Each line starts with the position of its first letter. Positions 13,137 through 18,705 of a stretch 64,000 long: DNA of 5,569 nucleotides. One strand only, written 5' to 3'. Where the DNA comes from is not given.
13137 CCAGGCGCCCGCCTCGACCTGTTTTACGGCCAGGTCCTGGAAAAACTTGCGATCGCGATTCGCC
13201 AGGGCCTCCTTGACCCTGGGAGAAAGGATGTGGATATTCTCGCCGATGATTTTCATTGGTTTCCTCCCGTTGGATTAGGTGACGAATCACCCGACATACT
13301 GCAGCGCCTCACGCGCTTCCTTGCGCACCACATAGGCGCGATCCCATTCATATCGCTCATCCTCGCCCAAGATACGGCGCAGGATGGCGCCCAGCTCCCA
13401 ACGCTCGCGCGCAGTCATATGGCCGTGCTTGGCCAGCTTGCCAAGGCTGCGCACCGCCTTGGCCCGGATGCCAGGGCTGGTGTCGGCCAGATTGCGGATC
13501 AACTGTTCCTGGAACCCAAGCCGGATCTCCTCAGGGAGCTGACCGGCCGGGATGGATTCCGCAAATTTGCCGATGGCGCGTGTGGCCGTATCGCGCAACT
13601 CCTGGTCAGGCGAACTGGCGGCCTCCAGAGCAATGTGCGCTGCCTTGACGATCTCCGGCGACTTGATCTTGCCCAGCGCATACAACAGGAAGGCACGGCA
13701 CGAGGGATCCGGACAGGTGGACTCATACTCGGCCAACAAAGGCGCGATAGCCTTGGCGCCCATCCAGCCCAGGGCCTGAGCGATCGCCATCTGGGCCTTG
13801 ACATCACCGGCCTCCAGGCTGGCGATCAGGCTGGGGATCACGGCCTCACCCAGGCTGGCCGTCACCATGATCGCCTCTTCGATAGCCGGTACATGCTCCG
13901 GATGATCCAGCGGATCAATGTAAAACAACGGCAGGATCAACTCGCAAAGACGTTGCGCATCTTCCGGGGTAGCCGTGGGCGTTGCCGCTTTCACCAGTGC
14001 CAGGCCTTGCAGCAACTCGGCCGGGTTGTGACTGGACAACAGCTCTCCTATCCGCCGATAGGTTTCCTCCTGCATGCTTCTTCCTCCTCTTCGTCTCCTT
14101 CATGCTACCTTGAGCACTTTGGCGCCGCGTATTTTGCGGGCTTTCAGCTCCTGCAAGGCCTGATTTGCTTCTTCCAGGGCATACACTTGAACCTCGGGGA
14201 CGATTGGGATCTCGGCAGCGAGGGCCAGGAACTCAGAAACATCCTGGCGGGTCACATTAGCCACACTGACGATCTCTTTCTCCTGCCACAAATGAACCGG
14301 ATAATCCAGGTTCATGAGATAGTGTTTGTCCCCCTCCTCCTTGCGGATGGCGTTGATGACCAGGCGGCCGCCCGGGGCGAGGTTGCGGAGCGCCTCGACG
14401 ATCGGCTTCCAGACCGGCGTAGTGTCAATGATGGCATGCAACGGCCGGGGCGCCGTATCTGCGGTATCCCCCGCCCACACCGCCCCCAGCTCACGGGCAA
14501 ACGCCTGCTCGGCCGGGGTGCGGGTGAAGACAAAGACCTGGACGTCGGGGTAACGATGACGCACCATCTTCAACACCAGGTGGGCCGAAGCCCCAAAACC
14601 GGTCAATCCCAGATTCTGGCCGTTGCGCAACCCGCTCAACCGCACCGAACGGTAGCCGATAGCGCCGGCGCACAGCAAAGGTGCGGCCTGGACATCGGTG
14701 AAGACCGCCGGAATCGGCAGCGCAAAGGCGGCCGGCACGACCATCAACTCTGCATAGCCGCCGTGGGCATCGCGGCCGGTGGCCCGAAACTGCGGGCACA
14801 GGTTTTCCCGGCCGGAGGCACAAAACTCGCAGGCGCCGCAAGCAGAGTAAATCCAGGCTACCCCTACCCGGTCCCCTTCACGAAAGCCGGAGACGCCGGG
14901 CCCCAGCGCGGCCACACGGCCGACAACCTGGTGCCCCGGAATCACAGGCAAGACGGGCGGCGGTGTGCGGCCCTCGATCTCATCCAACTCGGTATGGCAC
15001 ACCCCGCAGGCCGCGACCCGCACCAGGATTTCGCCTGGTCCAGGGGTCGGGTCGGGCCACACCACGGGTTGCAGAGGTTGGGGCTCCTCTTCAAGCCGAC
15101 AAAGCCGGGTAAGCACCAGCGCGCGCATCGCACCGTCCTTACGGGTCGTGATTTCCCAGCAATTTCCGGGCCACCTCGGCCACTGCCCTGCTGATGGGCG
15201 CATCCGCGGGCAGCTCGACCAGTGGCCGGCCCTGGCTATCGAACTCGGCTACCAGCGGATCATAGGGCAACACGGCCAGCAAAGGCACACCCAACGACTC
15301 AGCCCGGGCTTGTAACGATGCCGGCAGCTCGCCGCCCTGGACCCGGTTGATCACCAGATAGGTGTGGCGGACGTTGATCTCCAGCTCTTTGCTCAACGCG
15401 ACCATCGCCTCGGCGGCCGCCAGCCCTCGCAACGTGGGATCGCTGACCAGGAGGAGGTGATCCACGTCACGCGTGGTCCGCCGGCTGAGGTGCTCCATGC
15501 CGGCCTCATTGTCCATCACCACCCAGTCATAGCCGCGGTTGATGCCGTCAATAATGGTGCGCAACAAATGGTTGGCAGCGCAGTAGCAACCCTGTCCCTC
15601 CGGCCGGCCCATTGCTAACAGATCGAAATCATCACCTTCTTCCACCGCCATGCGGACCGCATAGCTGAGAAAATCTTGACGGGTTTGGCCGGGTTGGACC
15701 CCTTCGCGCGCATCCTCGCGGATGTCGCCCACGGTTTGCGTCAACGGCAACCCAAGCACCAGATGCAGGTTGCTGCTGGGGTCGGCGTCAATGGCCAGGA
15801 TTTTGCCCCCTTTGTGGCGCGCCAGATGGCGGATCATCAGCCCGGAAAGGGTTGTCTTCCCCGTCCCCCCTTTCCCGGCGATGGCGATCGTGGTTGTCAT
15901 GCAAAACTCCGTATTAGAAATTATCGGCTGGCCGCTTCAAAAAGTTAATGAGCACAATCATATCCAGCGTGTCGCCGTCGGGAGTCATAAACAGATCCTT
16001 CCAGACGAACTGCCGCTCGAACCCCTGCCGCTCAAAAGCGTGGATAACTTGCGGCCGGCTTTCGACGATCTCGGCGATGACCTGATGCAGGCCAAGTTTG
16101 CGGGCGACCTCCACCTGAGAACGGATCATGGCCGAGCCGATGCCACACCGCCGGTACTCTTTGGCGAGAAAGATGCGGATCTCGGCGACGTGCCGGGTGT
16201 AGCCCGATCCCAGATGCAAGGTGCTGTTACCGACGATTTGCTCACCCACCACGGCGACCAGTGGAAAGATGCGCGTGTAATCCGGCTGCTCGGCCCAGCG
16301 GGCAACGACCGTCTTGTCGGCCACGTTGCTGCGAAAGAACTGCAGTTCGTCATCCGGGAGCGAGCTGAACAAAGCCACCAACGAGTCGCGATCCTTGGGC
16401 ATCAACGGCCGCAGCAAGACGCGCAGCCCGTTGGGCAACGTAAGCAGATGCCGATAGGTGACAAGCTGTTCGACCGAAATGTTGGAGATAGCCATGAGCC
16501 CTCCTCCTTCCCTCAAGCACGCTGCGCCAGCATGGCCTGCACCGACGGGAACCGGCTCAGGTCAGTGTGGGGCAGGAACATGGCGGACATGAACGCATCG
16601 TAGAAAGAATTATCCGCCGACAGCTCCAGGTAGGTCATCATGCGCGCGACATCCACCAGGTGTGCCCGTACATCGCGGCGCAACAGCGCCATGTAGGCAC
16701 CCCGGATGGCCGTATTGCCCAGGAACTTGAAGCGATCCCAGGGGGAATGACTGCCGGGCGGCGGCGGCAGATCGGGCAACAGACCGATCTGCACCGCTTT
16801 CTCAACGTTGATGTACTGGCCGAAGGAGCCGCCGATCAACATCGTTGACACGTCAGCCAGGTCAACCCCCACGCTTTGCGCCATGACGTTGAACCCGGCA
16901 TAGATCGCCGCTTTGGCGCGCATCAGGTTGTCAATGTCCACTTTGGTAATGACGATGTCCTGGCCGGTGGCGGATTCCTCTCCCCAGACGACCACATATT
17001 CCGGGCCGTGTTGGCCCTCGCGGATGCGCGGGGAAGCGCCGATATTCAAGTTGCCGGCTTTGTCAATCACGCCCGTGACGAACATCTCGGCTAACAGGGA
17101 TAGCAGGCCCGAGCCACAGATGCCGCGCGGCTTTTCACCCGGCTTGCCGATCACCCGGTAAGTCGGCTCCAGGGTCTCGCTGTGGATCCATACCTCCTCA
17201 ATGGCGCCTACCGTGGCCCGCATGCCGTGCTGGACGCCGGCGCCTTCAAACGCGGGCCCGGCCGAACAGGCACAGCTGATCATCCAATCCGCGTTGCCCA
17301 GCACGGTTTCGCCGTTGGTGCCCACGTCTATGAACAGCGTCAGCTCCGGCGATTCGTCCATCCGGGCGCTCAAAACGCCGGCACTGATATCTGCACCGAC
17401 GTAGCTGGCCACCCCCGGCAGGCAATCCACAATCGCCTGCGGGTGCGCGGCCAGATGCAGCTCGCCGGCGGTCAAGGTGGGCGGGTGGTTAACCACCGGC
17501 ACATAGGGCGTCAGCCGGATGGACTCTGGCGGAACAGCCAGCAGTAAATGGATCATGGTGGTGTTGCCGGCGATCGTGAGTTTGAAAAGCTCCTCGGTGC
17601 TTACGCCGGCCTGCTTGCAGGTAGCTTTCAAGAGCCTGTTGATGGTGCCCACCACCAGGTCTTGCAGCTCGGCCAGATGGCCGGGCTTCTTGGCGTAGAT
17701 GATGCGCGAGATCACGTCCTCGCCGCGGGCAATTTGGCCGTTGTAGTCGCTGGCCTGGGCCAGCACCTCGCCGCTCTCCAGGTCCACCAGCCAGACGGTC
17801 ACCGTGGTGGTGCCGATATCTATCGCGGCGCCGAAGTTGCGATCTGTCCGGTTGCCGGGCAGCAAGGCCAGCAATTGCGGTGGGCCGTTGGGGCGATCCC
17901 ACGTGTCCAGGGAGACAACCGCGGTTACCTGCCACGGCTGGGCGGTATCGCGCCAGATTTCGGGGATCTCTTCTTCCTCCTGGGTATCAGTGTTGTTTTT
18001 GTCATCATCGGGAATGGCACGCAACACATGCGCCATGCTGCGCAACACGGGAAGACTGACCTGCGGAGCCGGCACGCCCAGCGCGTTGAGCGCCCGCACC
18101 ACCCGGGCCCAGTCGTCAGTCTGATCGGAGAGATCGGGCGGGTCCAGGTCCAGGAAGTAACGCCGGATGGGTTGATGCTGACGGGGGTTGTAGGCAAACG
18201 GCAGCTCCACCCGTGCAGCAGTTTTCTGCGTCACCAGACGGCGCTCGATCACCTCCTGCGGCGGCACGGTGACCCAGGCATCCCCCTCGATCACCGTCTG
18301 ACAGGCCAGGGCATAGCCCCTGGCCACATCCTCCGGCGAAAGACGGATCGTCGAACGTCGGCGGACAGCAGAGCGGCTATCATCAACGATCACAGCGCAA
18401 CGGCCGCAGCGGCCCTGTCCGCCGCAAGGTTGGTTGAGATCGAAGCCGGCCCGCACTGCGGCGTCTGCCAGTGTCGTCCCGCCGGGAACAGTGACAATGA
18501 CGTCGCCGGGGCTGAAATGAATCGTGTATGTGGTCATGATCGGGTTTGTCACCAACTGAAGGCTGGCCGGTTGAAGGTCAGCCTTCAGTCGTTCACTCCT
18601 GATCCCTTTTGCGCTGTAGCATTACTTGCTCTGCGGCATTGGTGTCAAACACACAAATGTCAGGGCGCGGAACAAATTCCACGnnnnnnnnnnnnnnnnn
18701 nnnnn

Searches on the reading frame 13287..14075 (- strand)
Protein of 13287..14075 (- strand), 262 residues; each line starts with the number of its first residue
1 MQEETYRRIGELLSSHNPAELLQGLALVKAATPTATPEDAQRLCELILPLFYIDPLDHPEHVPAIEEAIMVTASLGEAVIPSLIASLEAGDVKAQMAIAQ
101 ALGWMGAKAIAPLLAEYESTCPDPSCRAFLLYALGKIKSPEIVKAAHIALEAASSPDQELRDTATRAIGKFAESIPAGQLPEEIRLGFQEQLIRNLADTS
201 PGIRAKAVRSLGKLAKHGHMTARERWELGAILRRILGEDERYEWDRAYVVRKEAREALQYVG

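Call 56: search_protein_families(library=pfam, proteins=[window:13287-14075:-])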
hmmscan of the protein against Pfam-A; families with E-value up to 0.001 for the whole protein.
window:13287-14075:- (262 aa): 2 families
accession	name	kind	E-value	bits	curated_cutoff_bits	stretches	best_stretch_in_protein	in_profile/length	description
PF13646.12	HEAT_2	-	2e-11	44.5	27.7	1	111-173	2-60/88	HEAT repeats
PF02985.28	HEAT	-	1.9e-09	37.4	23.5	0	191-217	4-30/31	HEAT repeat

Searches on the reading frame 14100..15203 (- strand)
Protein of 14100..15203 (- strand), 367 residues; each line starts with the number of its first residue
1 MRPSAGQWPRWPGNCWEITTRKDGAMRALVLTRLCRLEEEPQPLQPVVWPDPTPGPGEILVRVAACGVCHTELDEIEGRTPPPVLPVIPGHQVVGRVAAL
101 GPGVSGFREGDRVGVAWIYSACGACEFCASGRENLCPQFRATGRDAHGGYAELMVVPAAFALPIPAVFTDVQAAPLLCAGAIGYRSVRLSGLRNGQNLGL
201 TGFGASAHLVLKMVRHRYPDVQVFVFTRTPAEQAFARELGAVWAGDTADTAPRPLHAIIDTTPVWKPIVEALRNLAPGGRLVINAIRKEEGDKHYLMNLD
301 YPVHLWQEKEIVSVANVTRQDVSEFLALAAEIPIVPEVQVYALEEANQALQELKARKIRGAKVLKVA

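Call 7: search_protein_families(library=pfam, proteins=[window:14100-15203:-])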
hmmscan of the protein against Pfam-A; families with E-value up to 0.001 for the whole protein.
window:14100-15203:- (367 aa): 2 families
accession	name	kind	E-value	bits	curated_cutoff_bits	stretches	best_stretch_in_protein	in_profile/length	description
PF08240.17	ADH_N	-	1.2e-29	103.1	23.5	1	55-165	1-103/104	Alcohol dehydrogenase GroES-like domain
PF00107.32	ADH_zinc_N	-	7.3e-05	23.2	31.8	1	222-330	16-128/129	Zinc-binding dehydrogenase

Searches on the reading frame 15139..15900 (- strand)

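Call 7: search_protein_families(library=pfam, proteins=[window:15139-15900:-])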
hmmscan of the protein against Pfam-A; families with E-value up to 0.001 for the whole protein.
window:15139-15900:- (253 aa): 6 families
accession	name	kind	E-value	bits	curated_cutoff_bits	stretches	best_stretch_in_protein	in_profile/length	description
PF01656.29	CbiA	-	1.3e-17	64.4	25.4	1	6-227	3-125/125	CobQ/CobB/MinD/ParA nucleotide binding domain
PF13614.12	AAA_31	-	1.9e-10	41.4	27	1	4-168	3-162/177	AAA domain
PF00142.24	Fer4_NifH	-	6.7e-09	36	25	1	4-64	2-62/271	4Fe-4S iron sulfur cluster binding proteins, NifH/frxC family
PF06564.18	CBP_BcsQ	-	2e-07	31.2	21.3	1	5-155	4-147/234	Cellulose biosynthesis protein BcsQ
PF10609.15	ParA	-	4e-06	26.9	27.1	0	6-40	8-41/246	NUBPL iron-transfer P-loop NTPase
PF02374.21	ArsA_ATPase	-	3.6e-05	23.6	24.3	1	3-58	2-56/305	Anion-transporting ATPase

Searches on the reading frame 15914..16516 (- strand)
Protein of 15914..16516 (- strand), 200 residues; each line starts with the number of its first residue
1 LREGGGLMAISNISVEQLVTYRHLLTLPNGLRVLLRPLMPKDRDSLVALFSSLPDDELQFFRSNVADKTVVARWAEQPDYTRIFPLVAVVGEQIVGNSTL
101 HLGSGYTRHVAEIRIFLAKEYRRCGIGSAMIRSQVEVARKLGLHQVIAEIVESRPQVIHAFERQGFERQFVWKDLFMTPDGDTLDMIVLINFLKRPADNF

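Call 7: search_protein_families(library=pfam, proteins=[window:15914-16516:-])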
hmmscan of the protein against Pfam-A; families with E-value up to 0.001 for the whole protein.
window:15914-16516:- (200 aa): 5 families
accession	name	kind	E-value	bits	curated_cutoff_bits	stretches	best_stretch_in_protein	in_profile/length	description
PF00583.31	Acetyltransf_1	-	1.1e-11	45.4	20.7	1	71-166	24-116/116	Acetyltransferase (GNAT) family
PF13302.13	Acetyltransf_3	-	9.9e-10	39.7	25.4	1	32-167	1-138/138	Acetyltransferase (GNAT) domain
PF13508.13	Acetyltransf_7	-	1.3e-07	32.3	27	1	86-167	6-83/84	Acetyltransferase (GNAT) domain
PF13420.13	Acetyltransf_4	-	4.9e-06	27.1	24.3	1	61-174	27-142/155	Acetyltransferase (GNAT) domain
PF13673.13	Acetyltransf_10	-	1.5e-05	25.4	23.6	1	72-168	20-109/128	Acetyltransferase (GNAT) domain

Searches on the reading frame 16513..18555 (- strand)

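Call 7: search_protein_families(library=pfam, proteins=[window:16513-18555:-])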
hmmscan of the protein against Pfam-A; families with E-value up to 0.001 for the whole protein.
window:16513-18555:- (680 aa): 4 families
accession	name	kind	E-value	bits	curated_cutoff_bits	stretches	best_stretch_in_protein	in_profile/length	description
PF14574.11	RACo_C_ter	-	6.1e-98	327.5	27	1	404-673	1-261/261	C-terminal domain of RACo the ASKHA domain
PF17651.6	Raco_middle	-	4.1e-58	196.1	26.8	1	241-401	1-162/163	RACo middle region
PF17650.6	RACo_linker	-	6.1e-13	48.9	26.2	1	129-180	11-60/86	RACo linker region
PF00111.32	Fer2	-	1.2e-09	38.4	21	1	18-89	7-76/77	2Fe-2S iron-sulfur cluster binding domain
